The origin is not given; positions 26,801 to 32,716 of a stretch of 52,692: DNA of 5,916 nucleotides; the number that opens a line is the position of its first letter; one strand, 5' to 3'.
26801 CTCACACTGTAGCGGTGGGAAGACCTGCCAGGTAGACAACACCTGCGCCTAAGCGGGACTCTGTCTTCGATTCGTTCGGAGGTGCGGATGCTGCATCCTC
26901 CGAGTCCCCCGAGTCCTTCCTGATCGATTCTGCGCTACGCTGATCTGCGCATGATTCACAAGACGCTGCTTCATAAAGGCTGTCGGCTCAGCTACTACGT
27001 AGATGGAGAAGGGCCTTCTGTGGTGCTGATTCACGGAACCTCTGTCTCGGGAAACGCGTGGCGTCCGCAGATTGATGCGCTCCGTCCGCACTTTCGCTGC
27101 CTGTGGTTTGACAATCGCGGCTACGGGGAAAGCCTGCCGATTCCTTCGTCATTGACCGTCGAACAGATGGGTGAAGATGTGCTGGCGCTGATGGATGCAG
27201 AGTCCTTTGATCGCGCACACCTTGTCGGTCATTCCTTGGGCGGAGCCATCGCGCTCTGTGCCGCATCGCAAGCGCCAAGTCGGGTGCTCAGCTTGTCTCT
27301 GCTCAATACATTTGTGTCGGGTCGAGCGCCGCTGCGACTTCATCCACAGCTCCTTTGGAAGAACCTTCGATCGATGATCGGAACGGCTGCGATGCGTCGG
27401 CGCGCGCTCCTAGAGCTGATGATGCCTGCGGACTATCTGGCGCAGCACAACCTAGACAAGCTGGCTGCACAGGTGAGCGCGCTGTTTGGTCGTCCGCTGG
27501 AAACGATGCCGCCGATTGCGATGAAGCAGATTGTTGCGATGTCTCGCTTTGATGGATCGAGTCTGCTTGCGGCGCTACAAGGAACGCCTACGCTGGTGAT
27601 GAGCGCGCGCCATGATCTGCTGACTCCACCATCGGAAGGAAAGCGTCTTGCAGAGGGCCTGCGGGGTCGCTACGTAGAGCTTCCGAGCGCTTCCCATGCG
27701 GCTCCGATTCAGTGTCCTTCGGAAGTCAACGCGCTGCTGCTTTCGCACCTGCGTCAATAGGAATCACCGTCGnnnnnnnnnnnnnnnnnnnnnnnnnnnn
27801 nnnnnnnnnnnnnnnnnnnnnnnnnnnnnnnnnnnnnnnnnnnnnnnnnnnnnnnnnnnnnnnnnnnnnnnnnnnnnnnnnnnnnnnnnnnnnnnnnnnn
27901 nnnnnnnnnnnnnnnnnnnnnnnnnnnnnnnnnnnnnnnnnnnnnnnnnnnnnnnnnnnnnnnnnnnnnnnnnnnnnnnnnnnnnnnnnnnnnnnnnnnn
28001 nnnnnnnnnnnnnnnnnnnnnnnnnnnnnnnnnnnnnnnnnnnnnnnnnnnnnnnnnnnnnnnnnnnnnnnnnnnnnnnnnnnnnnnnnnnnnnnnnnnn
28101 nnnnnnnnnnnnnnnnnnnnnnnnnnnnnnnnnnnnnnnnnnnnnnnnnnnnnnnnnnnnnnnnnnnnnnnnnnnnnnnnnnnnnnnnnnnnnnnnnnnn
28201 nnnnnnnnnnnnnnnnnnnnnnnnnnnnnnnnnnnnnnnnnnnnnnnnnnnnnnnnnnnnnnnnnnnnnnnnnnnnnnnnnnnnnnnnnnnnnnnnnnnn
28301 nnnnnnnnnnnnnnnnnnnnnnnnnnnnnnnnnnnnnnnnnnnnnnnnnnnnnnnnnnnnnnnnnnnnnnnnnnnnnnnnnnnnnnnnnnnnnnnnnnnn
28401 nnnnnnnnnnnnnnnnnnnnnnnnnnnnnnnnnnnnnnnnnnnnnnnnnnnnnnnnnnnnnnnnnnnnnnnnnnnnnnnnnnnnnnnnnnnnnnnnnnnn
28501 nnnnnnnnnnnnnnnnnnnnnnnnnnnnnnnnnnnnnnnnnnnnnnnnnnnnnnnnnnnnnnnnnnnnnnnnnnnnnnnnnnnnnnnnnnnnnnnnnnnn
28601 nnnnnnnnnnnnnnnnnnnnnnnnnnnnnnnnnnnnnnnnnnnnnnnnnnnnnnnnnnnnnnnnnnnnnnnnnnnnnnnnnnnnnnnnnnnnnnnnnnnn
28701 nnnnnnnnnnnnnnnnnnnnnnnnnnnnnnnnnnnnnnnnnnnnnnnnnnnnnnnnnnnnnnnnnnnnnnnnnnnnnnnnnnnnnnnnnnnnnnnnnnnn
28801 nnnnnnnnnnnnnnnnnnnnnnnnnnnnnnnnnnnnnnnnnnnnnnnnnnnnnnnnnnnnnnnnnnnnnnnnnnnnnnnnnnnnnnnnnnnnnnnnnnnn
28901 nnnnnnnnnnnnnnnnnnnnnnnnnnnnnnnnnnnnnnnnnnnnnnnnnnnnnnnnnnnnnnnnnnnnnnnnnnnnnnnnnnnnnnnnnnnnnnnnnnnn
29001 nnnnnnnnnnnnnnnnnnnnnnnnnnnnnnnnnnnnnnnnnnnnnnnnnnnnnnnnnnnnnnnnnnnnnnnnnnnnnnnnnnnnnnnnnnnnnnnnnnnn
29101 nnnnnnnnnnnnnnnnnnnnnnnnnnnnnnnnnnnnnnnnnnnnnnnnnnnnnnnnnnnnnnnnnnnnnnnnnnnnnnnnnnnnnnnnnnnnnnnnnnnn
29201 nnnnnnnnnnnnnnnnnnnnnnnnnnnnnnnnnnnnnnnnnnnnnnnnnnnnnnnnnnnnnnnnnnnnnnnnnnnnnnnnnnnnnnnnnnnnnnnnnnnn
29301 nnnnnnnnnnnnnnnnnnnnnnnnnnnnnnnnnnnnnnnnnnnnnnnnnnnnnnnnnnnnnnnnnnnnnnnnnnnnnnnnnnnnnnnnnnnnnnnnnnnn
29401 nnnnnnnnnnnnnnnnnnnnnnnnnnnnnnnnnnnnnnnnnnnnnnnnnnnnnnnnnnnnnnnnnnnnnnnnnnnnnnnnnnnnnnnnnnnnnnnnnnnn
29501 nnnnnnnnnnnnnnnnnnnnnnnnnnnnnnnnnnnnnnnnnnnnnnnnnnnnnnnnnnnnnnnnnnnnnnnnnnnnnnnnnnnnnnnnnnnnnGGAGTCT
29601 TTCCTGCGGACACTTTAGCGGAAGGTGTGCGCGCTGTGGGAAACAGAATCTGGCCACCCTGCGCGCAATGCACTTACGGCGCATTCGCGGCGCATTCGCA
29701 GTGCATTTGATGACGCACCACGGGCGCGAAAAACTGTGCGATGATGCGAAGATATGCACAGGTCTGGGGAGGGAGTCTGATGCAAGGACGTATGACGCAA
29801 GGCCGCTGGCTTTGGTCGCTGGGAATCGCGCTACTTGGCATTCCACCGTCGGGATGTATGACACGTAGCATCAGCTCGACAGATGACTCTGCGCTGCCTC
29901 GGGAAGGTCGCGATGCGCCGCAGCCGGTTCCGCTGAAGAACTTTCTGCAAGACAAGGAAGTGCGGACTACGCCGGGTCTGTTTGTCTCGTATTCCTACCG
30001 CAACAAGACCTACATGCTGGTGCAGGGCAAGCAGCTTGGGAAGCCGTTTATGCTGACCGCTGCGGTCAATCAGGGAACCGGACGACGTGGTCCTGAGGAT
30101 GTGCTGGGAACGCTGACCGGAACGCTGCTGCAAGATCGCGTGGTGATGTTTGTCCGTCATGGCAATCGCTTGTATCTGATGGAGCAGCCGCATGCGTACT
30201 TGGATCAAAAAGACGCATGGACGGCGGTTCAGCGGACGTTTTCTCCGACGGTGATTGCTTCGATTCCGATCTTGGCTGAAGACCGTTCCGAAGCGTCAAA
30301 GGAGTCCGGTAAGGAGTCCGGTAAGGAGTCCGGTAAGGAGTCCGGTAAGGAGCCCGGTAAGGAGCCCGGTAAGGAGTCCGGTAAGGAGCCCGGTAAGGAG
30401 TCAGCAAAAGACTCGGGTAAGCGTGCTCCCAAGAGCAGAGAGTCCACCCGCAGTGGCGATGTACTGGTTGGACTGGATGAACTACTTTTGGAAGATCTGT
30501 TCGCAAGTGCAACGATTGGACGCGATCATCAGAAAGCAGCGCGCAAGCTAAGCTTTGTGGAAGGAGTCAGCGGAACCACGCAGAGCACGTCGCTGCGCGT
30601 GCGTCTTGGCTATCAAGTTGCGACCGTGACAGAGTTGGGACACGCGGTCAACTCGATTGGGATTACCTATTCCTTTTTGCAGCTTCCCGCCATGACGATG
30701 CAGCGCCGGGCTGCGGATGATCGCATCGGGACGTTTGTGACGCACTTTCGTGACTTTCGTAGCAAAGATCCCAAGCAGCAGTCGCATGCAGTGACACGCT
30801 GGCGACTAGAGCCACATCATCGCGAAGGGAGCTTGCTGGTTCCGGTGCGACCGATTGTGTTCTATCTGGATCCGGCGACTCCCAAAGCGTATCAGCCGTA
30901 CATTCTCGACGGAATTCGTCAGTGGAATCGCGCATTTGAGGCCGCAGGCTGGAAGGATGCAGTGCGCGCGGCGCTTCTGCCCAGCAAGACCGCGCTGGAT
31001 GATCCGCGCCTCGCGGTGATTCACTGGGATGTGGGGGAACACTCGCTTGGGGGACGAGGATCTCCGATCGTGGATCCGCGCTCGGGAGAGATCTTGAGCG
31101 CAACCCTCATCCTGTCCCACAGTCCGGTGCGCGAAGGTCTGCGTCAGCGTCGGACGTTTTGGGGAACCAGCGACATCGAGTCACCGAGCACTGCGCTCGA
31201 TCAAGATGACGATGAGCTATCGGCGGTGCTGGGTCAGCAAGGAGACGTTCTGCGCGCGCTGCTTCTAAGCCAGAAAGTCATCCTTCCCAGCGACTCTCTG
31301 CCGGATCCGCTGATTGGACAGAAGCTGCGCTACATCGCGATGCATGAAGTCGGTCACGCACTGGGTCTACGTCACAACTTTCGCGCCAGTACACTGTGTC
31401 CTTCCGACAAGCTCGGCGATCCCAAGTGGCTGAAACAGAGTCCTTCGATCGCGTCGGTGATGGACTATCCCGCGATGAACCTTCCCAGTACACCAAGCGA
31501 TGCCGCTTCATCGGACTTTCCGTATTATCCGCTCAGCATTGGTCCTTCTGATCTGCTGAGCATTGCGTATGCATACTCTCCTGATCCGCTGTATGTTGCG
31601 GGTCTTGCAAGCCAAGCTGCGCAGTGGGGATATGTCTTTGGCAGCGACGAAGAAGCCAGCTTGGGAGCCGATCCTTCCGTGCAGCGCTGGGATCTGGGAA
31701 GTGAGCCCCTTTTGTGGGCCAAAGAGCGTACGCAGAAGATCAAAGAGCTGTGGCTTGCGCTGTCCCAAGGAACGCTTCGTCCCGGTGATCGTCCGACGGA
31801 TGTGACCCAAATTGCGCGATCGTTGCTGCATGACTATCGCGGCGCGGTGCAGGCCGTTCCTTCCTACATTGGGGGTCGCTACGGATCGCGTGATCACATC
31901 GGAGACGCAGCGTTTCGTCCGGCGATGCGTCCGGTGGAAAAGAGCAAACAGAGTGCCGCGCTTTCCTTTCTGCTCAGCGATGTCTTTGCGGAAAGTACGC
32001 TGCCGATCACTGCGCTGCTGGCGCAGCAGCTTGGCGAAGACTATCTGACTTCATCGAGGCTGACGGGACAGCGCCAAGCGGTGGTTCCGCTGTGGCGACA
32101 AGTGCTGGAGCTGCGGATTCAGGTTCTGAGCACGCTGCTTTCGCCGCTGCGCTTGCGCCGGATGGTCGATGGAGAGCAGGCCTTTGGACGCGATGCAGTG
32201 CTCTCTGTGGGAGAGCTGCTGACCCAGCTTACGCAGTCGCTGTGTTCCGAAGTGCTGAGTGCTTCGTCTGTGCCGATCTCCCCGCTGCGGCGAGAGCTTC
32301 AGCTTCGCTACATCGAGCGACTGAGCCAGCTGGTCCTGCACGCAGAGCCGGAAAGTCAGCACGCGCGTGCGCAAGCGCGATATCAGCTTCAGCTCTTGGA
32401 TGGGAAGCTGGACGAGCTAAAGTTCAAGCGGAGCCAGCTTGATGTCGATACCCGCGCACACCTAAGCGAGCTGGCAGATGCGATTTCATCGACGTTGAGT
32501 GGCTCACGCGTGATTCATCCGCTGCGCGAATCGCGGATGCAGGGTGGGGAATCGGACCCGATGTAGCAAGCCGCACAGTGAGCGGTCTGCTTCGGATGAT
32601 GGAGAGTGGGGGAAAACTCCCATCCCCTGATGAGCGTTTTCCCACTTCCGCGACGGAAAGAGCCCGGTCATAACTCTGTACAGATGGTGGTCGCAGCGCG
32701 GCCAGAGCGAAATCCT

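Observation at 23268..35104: Contiguous secreted/cell-surface block: giant Cys-rich repeat protein, hydrolase, GT-C-like membrane protein and two different zinc metalloproteases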

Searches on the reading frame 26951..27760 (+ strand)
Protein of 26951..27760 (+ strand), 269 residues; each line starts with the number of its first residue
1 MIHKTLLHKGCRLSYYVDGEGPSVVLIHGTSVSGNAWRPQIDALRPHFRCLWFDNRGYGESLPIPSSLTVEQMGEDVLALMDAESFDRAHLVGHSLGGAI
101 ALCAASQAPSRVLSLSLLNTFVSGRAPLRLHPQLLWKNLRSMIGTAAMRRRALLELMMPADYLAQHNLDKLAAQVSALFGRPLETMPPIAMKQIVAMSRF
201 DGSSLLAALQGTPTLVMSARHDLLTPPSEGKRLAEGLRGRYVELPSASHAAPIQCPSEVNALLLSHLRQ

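Call 4: search_protein_families(library=pfam, proteins=[window:26951-27760:+], max_evalue=0.01)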
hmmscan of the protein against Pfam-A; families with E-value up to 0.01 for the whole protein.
window:26951-27760:+ (269 aa): 6 families
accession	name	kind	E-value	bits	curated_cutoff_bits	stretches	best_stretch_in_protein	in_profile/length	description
PF00561.26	Abhydrolase_1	-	1.1e-28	101.1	25.8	1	22-253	1-242/245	alpha/beta hydrolase fold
PF12697.13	Abhydrolase_6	-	1.5e-18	68.7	26.3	1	24-261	1-216/217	Alpha/beta hydrolase family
PF12146.15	Hydrolase_4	-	7.7e-11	42.2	27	1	23-243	6-223/239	Serine aminopeptidase, S33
PF00756.26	Esterase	-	0.00014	22.1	22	1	89-140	117-154/251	Putative esterase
PF01764.32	Lipase_3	-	0.00026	21.4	22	1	68-107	44-83/140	Lipase (class 3)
PF00975.26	Thioesterase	-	0.0079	16.9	26.4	1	70-127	48-105/226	Thioesterase domain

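Call 5: search_protein_families(library=ncbifam, proteins=[window:26951-27760:+], max_evalue=0.01)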
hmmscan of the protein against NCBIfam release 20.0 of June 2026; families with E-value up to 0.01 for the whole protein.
window:26951-27760:+ (269 aa): 30 families (the best 25 are shown)
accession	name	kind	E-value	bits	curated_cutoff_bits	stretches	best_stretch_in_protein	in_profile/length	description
NF051488.1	bifunc_PcaDC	exception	7.4e-35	120.8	390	1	14-268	3-251/375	bifunctional 3-oxoadipate enol-lactonase/4-carboxymuconolactone decarboxylase PcaDC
TIGR03611.1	RutD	equivalog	7.7e-31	107.4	238.5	1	18-267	10-255/258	pyrimidine utilization protein D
TIGR02427.1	protocat_pcaD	equivalog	1.9e-29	102.8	255.85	1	13-268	2-251/251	3-oxoadipate enol-lactonase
NF011457.0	PRK14875.1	equivalog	1.2e-24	87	307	1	13-268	122-370/372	acetoin dehydrogenase dihydrolipoyllysine-residue acetyltransferase subunit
NF050089.1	i_nPHAscl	equivalog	3.2e-17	62.5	300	1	7-120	3-117/288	intracellular short-chain-length polyhydroxyalkanoate depolymerase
TIGR03056.1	bchO_mg_che_rel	equivalog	3.3e-16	59.1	172.55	1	20-111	27-119/278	alpha/beta fold hydrolase BchO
NF002938.0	PRK03592.1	equivalog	5.5e-16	58.8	241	1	9-143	18-154/298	haloalkane dehalogenase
NF053684.1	esterase_mleBCA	exception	2.8e-15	56.2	570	1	17-124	19-131/281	BCA family alpha/beta fold macrolide esterase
TIGR01738.1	bioH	equivalog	3.7e-14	53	206.95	1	20-263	2-241/245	pimeloyl-ACP methyl ester esterase BioH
NF002873.0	PRK03204.1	equivalog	5.1e-14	52.3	466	1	12-262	25-280/286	haloalkane dehalogenase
NF052610.1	macro_16_ester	equivalog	7.1e-14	51.8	420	1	19-124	21-131/281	alpha/beta fold macrolide esterase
NF051487.1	bifunc_PcaCD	exception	1.3e-12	47.6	430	1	21-267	172-411/413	bifunctional 4-carboxymuconolactone decarboxylase/3-oxoadipate enol-lactonase PcaCD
NF004514.1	PRK05855.1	equivalog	3.6e-12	45.7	455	1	13-101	12-105/578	SDR family oxidoreductase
TIGR03695.1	menH_SHCHC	equivalog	4.5e-12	45.9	208.55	1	22-119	3-103/252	2-succinyl-6-hydroxy-2,4-cyclohexadiene-1-carboxylate synthase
NF045632.1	hydroxlase_HsaD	equivalog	3.6e-11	42.5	400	1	12-118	23-135/290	4,5:9,10-diseco-3-hydroxy-5,9,17-trioxoandrosta-1(10),2-diene-4-oate hydrolase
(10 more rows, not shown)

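Call 43: search_solved_structures(query=window:26951-27760:+, max_evalue=1e-8)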
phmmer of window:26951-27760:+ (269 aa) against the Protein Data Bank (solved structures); distinct sequences matched with E-value up to 1e-8: 64 (the best 60 are shown).
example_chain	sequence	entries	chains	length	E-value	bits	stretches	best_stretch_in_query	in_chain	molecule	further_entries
2xua_A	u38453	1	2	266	1.7e-23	86.6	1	10-254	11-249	3-OXOADIPATE ENOL-LACTONASE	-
3om8_A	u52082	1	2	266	1.6e-22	83.4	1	9-121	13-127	Probable hydrolase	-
8qzu_A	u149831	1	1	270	5.3e-20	75.2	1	11-267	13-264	Carboxylesterase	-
4uhh_A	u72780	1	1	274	4.4e-18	68.9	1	12-268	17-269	ESTERASE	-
4uhc_A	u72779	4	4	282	4.7e-18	68.8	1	12-268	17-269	ESTERASE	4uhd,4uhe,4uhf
7ld8_A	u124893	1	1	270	5.2e-17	65.4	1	8-120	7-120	Putative non-heme bromoperoxidase BpoC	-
3e3a_A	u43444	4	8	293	1.3e-16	64.1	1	12-120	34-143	POSSIBLE PEROXIDASE BPOC | putative Bromoperoxidase | protein Rv0554, putative Bromoperoxidase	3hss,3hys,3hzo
6eb3_A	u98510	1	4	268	5.1e-16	62.1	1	9-249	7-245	Est1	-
8v16_C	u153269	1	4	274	5.2e-16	62.1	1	9-249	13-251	Esterase 1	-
5egn_A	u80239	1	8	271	7.9e-16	61.5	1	9-119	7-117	Esterase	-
3v48_A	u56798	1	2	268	2.1e-14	56.8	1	19-267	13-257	Putative aminoacrylate hydrolase RutD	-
11tu_A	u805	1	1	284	2.1e-13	53.5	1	18-125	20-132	alpha/beta-hydrolase macrolide esterase EstT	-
2d0d_A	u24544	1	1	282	4.5e-13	52.5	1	2-237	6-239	2-hydroxy-6-oxo-7-methylocta-2,4-dienoate hydrolase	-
1iun_A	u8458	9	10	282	2e-12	50.4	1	2-237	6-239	meta-Cleavage product hydrolase | 2-hydroxy-6-oxo-7-methylocta-2,4-dienoate hydrolase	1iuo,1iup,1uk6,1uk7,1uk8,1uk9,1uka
5w15_A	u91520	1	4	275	4.5e-12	49.2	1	9-264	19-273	Alpha/beta hydrolase fold protein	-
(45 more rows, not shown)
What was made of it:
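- Closest known: 3-oxoadipate enol-lactonase / RutD-type alpha/beta hydrolases. Same: It has the fold and the GxSxG elbow, and the best PDB match is 2xua (PcaD) at E 1.7e-23 (calls 5, 43).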

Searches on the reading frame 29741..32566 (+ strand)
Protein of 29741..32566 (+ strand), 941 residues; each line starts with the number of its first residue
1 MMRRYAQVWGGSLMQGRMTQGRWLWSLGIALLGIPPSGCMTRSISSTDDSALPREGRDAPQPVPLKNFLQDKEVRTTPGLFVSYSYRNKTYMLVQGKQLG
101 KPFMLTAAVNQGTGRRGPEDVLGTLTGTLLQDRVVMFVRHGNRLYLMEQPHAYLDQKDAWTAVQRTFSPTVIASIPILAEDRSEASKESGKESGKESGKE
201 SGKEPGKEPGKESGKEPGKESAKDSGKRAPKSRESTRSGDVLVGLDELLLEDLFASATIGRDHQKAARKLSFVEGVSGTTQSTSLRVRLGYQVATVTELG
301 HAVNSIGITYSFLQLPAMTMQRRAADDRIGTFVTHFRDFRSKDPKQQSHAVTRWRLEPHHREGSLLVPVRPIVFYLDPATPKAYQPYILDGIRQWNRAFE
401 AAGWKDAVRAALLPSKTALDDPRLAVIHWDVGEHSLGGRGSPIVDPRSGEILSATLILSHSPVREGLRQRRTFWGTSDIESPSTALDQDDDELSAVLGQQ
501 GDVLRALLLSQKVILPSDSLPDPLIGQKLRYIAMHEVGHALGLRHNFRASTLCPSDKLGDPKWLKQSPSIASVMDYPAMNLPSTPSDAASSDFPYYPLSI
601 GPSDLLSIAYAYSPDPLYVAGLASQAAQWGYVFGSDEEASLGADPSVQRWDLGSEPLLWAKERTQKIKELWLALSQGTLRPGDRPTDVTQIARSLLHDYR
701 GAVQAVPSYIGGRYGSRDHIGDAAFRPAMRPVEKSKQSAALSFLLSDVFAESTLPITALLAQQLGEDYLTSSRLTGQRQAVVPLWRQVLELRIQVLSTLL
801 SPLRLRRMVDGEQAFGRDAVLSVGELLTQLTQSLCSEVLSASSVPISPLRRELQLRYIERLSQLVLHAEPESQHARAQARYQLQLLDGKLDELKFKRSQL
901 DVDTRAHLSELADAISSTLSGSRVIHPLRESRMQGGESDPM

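Call 4: search_protein_families(library=pfam, proteins=[window:29741-32566:+], max_evalue=0.01)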
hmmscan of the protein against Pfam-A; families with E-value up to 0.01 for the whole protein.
window:29741-32566:+ (941 aa): 3 families
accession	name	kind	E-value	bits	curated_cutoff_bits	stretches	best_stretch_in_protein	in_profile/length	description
PF16313.11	DUF4953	-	4.2e-60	204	24.2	1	519-838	3-313/316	Met-zincin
PF17148.9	DUF5117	-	6.9e-17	62.3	27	1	264-359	95-189/189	Domain of unknown function (DUF5117)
PF00413.30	Peptidase_M10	-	0.00056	20.3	24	1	527-550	106-129/159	Matrixin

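Call 5: search_protein_families(library=ncbifam, proteins=[window:29741-32566:+], max_evalue=0.01)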
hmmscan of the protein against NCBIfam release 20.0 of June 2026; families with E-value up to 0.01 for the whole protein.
window:29741-32566:+ (941 aa): 3 families
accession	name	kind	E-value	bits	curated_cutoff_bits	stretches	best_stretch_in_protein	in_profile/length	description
NF004270.2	PRK05687.2-1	equivalog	5e-06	26.3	180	1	173-229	33-89/223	flagellar assembly protein FliH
NF004267.1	PRK05687.1-3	equivalog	0.0044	16.2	293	1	182-226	72-119/266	flagellar assembly protein FliH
NF009925.1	PRK13386.1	equivalog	0.0053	16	192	0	188-225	52-89/228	flagellar assembly protein FliH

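Call 42: search_solved_structures(query=window:29780-32566:+, max_evalue=0.01)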
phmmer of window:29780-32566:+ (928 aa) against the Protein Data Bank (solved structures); distinct sequences matched with E-value up to 0.01: 0.

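Call 58: find_homologous_proteins(query=window:29780-32566:+)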
Query window:29780-32566:+ (928 aa): 446 proteins with E <= 0.001 among 8000 candidates; the best 120 are listed.
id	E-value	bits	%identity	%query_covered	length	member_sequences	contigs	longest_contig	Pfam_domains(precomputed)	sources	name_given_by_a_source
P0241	0.0e+0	1986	97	100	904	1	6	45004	PF16313.12,PF17148.10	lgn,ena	-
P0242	0.0e+0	1284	64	100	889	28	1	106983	PF16313.12,PF17148.10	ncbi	-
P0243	0.0e+0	1152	57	98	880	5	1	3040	PF16313.12,PF17148.10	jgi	jgi:hypothetical protein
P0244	0.0e+0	1117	65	72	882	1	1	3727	PF16313.12,PF17148.10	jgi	jgi:hypothetical protein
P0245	0.0e+0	1094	57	97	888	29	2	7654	PF16313.12,PF17148.10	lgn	-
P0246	0.0e+0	1089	58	97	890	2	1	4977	PF16313.12,PF17148.10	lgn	-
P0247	0.0e+0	1088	58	97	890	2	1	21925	PF16313.12,PF17148.10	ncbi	-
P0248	0.0e+0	1087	59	96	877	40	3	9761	PF16313.12,PF17148.10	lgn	-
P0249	0.0e+0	1058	55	99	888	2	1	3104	PF16313.12,PF17148.10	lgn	-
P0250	1.9e-297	1007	82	60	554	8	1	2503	PF16313.12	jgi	jgi:hypothetical protein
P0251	8.1e-257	873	48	97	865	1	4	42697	PF16313.12,PF17148.10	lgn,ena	-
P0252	8.0e-133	463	37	75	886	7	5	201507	PF16313.12,PF17148.10,PF17162.10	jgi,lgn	jgi:hypothetical protein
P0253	1.1e-129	452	33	95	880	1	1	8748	PF16313.12,PF17148.10,PF17162.10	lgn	-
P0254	5.7e-127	443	38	70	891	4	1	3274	PF16313.12,PF17148.10,PF17162.10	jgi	jgi:hypothetical protein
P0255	2.2e-125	438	38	66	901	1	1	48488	PF16313.12,PF17148.10,PF17162.10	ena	-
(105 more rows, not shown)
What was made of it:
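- The closest DUF4953 relatives outside the clade are from Gemmatimonadota (33-38% id; call 58).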

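Call 59: find_encoding_contigs(protein=P0251, flank=8000, max_places=1)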
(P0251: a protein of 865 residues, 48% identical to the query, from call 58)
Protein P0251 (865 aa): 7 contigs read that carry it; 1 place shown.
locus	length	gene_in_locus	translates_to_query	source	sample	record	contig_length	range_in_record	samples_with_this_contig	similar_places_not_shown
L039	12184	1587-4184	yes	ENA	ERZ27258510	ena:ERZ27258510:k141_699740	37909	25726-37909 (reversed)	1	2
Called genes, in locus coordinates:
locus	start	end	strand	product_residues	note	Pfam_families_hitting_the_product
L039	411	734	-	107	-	-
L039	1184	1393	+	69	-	-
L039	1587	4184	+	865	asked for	PF17148:DUF5117, PF16313:DUF4953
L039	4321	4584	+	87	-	-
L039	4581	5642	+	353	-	PF01479:S4, PF00849:PseudoU_synth_2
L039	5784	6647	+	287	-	PF00106:adh_short, PF08659:KR (weak), PF13561:adh_short_C2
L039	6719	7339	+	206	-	PF00072:Response_reg, PF00196:GerE, PF08281:Sigma70_r4_2 (weak)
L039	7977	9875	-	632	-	PF23545:Zn_ribbon_HMPTM, PF04055:Radical_SAM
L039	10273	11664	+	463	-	PF00375:SDF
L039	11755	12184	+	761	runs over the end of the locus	PF00656:Peptidase_C14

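Call 60: find_encoding_contigs(protein=P0252, flank=8000, max_places=1)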
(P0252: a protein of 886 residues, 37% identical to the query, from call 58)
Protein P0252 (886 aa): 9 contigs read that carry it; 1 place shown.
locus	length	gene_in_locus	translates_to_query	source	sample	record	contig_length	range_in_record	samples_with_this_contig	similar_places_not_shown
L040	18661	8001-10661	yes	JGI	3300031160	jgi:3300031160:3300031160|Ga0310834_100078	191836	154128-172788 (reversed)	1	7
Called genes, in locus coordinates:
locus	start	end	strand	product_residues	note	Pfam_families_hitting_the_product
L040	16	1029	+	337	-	PF04542:Sigma70_r2, PF12680:SnoaL_2 (faint), PF04545:Sigma70_r4, PF08281:Sigma70_r4_2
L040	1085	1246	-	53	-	-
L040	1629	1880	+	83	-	-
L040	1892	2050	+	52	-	-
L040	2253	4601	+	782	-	PF01804:Penicil_amidase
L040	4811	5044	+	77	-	PF00578:AhpC-TSA (weak)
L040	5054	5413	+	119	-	PF00578:AhpC-TSA, PF08534:Redoxin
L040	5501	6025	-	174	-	PF00578:AhpC-TSA, PF08534:Redoxin, PF00085:Thioredoxin, PF13905:Thioredoxin_8 (weak)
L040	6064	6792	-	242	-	PF02683:DsbD_TM, PF13386:DsbD_2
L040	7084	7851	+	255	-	PF00756:Esterase, PF12146:Hydrolase_4 (faint), PF00561:Abhydrolase_1 (faint), PF00326:Peptidase_S9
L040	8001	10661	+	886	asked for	PF17162:DUF5118 (weak), PF17148:DUF5117, PF16313:DUF4953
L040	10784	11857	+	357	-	-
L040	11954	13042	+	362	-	-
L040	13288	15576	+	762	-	PF08487:VIT, PF00092:VWA, PF13519:VWA_2, PF13768:VWA_3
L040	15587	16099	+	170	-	PF04542:Sigma70_r2, PF08281:Sigma70_r4_2, PF04545:Sigma70_r4 (faint)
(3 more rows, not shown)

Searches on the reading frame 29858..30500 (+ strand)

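Call 36: search_protein_families(library=pfam, proteins=[window:29858-30500:+], max_evalue=1)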
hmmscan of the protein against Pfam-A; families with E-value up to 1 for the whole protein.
window:29858-30500:+ (214 aa): 2 families
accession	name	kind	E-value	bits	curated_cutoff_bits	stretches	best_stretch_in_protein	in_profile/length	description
PF17162.9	DUF5118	-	0.0057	16.8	27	1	27-68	5-45/50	Domain of unknown function (DUF5118)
PF22584.1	CFAP143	-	0.029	14.6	27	1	128-194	108-174/437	Cilia- and flagella-associated protein 143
